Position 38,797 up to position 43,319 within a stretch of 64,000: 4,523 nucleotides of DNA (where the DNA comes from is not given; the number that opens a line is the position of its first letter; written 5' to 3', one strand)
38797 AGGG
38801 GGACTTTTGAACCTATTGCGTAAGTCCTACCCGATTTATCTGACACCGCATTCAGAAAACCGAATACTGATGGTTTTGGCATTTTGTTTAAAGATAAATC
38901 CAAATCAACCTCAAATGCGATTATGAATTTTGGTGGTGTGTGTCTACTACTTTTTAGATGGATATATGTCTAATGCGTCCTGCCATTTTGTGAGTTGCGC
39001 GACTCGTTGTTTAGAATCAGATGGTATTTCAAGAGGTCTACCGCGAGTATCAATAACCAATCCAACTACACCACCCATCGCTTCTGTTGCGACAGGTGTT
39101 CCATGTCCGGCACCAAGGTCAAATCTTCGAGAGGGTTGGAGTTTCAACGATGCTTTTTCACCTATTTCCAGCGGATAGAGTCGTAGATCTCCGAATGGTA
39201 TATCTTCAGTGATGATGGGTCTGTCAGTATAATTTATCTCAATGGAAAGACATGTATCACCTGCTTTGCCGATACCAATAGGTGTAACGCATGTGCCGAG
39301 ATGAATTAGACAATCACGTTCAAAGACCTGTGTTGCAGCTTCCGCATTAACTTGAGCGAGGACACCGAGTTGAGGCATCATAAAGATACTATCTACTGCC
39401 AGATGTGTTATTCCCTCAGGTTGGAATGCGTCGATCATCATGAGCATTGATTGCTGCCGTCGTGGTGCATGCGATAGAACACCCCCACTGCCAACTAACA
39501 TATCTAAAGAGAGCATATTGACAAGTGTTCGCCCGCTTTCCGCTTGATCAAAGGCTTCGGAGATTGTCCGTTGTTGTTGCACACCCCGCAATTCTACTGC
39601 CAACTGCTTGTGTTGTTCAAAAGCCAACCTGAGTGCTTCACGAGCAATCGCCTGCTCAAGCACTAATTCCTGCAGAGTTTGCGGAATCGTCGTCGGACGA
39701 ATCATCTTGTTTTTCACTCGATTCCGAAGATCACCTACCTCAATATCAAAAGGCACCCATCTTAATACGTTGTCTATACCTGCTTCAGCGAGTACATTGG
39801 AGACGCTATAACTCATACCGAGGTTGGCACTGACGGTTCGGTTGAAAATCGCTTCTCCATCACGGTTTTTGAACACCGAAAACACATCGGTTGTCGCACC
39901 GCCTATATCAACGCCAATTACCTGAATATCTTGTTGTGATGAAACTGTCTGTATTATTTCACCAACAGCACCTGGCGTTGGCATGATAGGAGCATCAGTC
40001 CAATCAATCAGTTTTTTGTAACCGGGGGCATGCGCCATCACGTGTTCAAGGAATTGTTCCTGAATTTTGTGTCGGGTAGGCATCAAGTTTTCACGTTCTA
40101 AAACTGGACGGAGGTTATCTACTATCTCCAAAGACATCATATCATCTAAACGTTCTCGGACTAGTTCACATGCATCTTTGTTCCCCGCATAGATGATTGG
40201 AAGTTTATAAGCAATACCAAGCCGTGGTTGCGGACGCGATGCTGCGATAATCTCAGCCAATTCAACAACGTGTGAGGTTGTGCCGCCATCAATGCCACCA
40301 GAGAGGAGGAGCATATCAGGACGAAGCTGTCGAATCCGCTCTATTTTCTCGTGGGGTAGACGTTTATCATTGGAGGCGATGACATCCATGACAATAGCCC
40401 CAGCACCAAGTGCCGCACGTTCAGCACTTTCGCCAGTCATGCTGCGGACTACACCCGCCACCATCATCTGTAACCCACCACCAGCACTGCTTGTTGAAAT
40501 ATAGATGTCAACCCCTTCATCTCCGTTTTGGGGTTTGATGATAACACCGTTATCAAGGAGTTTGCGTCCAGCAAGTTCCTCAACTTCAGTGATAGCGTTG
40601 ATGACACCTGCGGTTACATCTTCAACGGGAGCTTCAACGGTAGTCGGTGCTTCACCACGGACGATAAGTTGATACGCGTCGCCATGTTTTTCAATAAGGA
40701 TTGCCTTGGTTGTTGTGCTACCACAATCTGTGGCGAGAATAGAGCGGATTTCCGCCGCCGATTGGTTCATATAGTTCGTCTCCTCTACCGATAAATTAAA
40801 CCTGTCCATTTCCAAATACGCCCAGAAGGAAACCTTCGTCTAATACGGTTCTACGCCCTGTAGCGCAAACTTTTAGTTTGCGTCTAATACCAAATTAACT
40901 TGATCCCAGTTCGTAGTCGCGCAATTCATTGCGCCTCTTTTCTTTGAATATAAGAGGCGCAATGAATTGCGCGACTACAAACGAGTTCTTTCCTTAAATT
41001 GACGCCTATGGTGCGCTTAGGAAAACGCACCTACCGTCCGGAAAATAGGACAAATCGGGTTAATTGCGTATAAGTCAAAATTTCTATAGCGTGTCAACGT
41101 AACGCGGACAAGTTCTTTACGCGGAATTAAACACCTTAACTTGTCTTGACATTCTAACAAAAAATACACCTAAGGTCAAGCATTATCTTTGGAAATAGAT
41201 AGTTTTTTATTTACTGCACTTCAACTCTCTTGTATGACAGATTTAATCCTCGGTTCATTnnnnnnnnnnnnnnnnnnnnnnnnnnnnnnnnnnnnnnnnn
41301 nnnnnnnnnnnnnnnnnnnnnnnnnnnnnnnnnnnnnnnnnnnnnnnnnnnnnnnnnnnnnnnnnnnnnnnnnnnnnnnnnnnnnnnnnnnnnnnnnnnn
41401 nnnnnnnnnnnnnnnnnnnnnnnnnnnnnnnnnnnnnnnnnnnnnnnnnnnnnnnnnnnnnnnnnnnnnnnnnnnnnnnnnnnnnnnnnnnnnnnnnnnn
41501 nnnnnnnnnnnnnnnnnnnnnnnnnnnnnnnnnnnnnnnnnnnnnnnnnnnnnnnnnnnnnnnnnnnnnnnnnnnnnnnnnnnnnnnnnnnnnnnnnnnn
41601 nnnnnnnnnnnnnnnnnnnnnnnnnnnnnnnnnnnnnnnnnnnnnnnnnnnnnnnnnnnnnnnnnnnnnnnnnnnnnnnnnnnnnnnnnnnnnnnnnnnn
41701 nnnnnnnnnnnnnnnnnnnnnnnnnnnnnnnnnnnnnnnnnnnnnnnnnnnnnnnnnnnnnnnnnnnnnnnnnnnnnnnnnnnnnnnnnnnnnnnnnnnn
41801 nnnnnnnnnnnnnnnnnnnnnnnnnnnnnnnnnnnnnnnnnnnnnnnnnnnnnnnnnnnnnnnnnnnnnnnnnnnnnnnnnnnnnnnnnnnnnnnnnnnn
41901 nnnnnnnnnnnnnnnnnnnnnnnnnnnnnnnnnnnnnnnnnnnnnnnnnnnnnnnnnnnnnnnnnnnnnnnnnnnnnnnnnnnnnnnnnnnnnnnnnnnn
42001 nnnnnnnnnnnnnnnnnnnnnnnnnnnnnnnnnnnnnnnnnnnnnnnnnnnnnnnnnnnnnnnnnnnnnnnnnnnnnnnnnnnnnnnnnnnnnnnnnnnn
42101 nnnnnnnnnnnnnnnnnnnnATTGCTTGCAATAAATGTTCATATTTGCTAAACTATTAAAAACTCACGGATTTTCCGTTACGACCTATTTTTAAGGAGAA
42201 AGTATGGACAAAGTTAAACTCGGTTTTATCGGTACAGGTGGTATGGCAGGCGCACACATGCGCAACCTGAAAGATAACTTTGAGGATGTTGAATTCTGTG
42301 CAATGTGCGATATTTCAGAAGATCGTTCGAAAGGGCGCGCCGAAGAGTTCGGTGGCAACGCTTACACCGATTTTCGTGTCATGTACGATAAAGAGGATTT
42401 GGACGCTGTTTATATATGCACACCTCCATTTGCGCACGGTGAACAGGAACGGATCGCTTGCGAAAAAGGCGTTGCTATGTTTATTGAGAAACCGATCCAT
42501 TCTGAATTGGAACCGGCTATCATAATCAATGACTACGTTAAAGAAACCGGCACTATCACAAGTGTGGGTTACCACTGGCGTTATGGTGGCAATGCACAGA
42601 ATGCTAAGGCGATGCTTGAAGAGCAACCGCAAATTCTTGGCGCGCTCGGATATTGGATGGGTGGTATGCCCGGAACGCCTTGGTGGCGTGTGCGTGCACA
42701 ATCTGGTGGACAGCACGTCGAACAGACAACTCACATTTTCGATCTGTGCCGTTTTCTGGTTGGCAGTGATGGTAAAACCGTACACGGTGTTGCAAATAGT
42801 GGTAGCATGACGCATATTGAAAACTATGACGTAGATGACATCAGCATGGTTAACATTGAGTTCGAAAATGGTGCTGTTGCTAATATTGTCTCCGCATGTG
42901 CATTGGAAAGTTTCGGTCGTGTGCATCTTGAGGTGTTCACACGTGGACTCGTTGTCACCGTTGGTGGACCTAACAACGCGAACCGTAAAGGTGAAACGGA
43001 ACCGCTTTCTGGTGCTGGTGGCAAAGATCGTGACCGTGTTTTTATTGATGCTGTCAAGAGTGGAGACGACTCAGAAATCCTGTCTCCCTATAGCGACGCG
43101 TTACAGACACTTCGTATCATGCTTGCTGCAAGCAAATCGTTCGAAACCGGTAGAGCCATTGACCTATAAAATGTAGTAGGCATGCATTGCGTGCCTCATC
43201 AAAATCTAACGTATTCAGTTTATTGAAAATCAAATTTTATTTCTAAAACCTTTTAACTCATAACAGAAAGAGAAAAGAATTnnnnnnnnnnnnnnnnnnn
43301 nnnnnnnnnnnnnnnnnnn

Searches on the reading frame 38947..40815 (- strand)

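Call 19: search_protein_families(library=pfam, proteins=[window:38947-40815:-], max_evalue=0.001)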
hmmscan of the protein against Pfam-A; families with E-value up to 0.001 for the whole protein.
window:38947-40815:- (622 aa): 4 families
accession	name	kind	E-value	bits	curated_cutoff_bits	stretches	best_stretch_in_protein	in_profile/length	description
PF13941.12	MutL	-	8.3e-128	427.4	27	1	26-502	1-450/450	MutL protein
PF05378.19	Hydant_A_N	-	0.00014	22.1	25.2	0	28-81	3-49/176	Hydantoinase/oxoprolinase N-terminal region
PF01968.24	Hydantoinase_A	-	0.00025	20.8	22.9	0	287-315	69-97/291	Hydantoinase/oxoprolinase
PF21522.3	MreB-like_C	-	0.00067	20.7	27.8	0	302-343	2-42/123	Archaeal actin homologue MreB-like, C-terminal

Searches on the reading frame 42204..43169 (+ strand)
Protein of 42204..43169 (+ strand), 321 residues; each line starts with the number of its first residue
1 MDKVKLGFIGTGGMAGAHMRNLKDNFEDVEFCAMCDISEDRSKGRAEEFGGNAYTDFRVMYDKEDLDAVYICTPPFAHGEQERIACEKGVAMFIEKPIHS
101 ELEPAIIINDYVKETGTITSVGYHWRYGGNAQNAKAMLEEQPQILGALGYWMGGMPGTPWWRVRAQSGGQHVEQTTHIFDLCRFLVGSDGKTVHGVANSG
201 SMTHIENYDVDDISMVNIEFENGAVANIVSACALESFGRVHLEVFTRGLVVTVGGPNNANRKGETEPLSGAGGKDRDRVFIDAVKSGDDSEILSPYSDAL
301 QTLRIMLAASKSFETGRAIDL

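Call 19: search_protein_families(library=pfam, proteins=[window:42204-43169:+], max_evalue=0.001)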
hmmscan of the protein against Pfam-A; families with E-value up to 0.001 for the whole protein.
window:42204-43169:+ (321 aa): 3 families
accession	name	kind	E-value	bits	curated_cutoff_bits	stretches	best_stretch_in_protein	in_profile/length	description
PF01408.29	GFO_IDH_MocA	-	1.1e-21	78.2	24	1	5-123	2-120/120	Oxidoreductase family, NAD-binding Rossmann fold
PF02894.22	GFO_IDH_MocA_C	-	1.1e-10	42.2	22.9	1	160-228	32-99/218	Oxidoreductase family, C-terminal alpha/beta domain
PF22725.1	GFO_IDH_MocA_C3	-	1.5e-10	41.6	27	1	157-236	32-108/124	GFO/IDH/MocA C-terminal domain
